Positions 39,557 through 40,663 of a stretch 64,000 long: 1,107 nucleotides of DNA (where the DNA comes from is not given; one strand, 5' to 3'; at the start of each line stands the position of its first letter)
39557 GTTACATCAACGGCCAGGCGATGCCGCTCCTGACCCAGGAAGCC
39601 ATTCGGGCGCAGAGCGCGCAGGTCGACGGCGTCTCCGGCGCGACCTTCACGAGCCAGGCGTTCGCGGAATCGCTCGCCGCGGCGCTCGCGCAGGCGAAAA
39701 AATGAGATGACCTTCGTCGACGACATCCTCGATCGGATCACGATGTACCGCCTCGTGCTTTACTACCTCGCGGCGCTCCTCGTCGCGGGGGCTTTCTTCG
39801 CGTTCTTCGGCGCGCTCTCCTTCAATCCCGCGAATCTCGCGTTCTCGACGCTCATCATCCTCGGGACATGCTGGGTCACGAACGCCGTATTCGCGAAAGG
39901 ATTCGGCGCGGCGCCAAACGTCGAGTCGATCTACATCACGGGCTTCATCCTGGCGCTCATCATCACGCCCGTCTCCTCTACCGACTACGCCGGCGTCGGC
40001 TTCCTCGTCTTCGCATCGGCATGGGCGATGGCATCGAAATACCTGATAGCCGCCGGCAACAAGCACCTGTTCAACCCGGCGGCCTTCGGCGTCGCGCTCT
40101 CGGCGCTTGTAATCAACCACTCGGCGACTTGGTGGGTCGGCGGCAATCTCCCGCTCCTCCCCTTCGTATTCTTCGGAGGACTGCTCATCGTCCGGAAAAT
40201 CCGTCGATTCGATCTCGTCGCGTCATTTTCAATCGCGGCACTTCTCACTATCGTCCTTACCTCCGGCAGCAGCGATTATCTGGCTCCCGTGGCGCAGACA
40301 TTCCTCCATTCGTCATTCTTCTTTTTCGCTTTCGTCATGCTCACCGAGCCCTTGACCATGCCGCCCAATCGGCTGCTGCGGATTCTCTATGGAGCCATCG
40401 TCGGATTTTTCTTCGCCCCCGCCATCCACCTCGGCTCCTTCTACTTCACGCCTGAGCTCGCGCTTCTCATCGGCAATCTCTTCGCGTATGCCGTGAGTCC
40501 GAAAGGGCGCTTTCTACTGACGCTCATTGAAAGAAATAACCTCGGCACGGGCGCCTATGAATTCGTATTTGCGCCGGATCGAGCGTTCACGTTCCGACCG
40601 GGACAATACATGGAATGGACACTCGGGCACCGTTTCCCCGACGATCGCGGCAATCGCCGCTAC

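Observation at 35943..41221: A flavinylation cassette: ApbE, a secreted FMN-binding protein, a membrane FNR-like reductase and a deacetylase.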

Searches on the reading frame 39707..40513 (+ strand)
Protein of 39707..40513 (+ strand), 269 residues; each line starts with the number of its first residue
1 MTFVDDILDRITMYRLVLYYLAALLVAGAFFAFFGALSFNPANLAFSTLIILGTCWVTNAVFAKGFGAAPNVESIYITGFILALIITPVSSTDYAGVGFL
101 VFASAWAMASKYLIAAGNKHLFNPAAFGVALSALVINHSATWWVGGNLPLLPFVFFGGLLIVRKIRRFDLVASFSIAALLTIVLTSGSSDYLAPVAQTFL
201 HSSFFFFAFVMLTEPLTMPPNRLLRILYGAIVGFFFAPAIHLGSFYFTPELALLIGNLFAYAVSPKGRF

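Call 28: search_solved_structures(query=window:39707-40510:+, max_evalue=10, show_alignments=3)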
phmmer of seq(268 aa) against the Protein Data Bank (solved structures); distinct sequences matched with E-value up to 10: 4.
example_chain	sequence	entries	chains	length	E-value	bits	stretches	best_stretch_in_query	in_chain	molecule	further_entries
7zd9_A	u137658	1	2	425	0.33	13.7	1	44-139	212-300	Adenosylhomocysteinase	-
7zd7_A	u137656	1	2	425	0.33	13.7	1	44-139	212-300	Adenosylhomocysteinase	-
7o5l_A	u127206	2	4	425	0.33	13.7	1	44-139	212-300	Adenosylhomocysteinase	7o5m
7zd8_A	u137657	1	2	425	0.33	13.7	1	44-139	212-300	Adenosylhomocysteinase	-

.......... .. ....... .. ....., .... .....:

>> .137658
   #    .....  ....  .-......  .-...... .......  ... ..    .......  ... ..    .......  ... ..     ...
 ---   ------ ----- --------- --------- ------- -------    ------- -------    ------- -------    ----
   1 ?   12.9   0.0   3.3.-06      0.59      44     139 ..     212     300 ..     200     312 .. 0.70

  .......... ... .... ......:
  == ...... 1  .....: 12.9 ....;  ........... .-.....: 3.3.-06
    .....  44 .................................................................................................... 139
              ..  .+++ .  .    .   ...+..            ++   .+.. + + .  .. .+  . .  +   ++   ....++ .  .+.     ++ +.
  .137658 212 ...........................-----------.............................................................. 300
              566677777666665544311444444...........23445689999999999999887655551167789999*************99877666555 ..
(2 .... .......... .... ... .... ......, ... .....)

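Call 40: predict_structure(alignment_id=A2)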
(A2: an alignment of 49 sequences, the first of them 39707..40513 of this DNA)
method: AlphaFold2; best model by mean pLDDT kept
length: 269 residues; sequences in the alignment: 49
mean_pLDDT: 87.3   pTM: 0.85
mean pLDDT of the five models: 87.3, 86.2, 85.3, 83.2, 79.9
residues with pLDDT >= 90: 126; 70-90: 131; 50-70: 10; < 50: 2
segments of 3 or more residues with pLDDT < 50: none
pLDDT, mean of each block of 10 residues (from residue 1): 83 90 95 91 96 96 88 90 93 94 93 71 83 83 82 91 89 94 85 84 84 81 93 90 81 89 65
secondary structure, 60 per line:
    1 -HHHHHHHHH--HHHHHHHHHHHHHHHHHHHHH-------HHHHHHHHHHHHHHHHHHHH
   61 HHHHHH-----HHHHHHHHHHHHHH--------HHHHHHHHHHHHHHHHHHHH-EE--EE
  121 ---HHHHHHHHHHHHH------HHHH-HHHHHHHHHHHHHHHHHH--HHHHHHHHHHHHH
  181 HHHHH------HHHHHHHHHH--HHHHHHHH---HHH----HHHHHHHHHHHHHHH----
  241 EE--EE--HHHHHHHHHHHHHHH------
elements in order: H2-10 H13-33 H41-66 H72-85 H94-113 H124-136 H143-146 H148-165 H168-185 H192-201 H204-211 H222-236 H249-263

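Call 42: fold_search(model_id=the predicted structure, library=pdb)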
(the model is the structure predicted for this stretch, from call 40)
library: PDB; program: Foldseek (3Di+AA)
matches with E <= 10: 194; with E <= 0.001: 15
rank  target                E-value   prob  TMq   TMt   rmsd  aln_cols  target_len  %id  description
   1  7xk3_B                1.4e-05  1.00  0.62  0.45   5.7       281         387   17  Cryo-EM structure of Na+-pumping NADH-ubiquinone oxidoreductase from Vibrio cholerae, state 1 (released 2022-07-20)
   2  9eri_D                1.7e-05  1.00  0.70  0.60   4.1       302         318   16  Cryo-EM structure of sodium pumping Rnf complex from Acetobacterium woodii bound to NADH (released 2025-03-05)
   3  8ahx_D                2.2e-05  1.00  0.66  0.52   6.7       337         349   16  Cryo-EM structure of the nitrogen-fixation associated NADH:ferredoxin oxidoreductase RNF from Azotobacter vinelandii (released 2023-11-01)
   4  9uuu_B                3.5e-05  1.00  0.61  0.44   5.5       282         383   17  Cryo-EM structure of Na+-translocating NADH-ubiquinone oxidoreductase from Vibrio cholerae reduced by NADH (released 2025-06-25)
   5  7xk6_B                3.6e-05  1.00  0.60  0.41   5.7       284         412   17  Cryo-EM structure of Na+-pumping NADH-ubiquinone oxidoreductase from Vibrio cholerae, with aurachin D-42 (released 2022-07-20)
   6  7zc6_D                3.8e-05  1.00  0.72  0.64   4.3       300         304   15  Na+ - translocating ferredoxin: NAD+ reductase (Rnf) of C. tetanomorphum (released 2022-09-28)
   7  8rbq_D                5.1e-05  1.00  0.67  0.60   5.5       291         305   20  Cryo-EM structure of the NADH:ferredoxin oxidoreductase RNF from Azotobacter vinelandii, dithionite reduced (released 2024-06-26)
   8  9ud3_B                5.4e-05  1.00  0.55  0.40   6.2       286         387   16  Cryo-EM structure of Na+-translocating NADH-ubiquinone oxidoreductase NqrB-T236Y mutant from Vibrio cholerae (released 2025-06-25)
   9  8ad0_B                9.5e-05  1.00  0.63  0.46   5.4       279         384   17  X-ray structure of Na+-NQR from Vibrio cholerae in different conformation at 3.1 A (released 2023-07-12)
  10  8acw_B                1.1e-04  1.00  0.64  0.47   6.5       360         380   16  X-ray structure of Na+-NQR from Vibrio cholerae at 3.4 A resolution (released 2023-07-12)
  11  8a1x_B                1.3e-04  1.00  0.56  0.40   5.8       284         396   17  Sodium pumping NADH-quinone oxidoreductase with inhibitor DQA (released 2023-06-14)
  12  8a1t_B                1.7e-04  1.00  0.59  0.42   4.9       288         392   18  Sodium pumping NADH-quinone oxidoreductase (released 2023-06-14)
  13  9lrr_B                1.8e-04  1.00  0.61  0.41   5.7       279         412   16  Cryo-EM structure of Na+-translocating NADH-ubiquinone oxidoreductase NqrB-G141A mutant from Vibrio cholerae with boun (released 2025-04-23)
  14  8a1v_B                2.7e-04  1.00  0.58  0.41   5.7       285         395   17  Sodium pumping NADH-quinone oxidoreductase with substrate Q2 (released 2023-06-14)
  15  8evu_B                4.9e-04  1.00  0.56  0.39   5.7       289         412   17  Cryo EM structure of Vibrio cholerae NQR (released 2022-11-16)
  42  7ac6_A                1.2e+00  0.06  0.15  0.10  22.4       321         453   15  Structure of sponge-phase grown PepTst2 collected by rotation serial crystallography on a COC membrane at a synchrotro (released 2021-09-01)
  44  7f1q_R                1.4e+00  0.06  0.16  0.13  20.9       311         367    9  Cryo-EM structure of the chemokine receptor CCR5 in complex with MIP-1a and Gi (released 2021-07-14)
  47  7ar9_H                1.5e+00  0.05  0.14  0.13  17.9       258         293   11  Cryo-EM structure of Polytomella Complex-I (membrane arm) (released 2021-12-08)
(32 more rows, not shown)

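Call 50: search_protein_representatives(protein=window:39707-40513:+)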
Query: 269 residues. Proteins with E-value up to 0.001 (for the whole library): 1543; up to 1e-10: 805; up to 1e-30: 343. The best 150 are listed.
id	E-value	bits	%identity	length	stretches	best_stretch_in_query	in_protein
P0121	1.6e-81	290.1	56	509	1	2-268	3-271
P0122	4.3e-75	269.0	55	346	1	4-268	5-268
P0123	4.0e-73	262.6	53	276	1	7-266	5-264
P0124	4.7e-72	259.1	53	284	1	2-266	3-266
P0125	5.5e-71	255.6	48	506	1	2-269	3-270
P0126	9.6e-71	254.8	54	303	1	2-268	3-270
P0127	1.2e-69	251.2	52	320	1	6-269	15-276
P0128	6.8e-69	248.7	48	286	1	9-262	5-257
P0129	1.2e-68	247.9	52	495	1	2-269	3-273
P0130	2.4e-68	246.9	49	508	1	1-268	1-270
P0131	5.9e-67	242.3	51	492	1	13-268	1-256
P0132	3.3e-65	236.6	58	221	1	1-220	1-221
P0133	7.1e-65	235.5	48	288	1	3-267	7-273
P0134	7.6e-64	232.2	49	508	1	4-268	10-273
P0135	1.2e-63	231.5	47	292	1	3-263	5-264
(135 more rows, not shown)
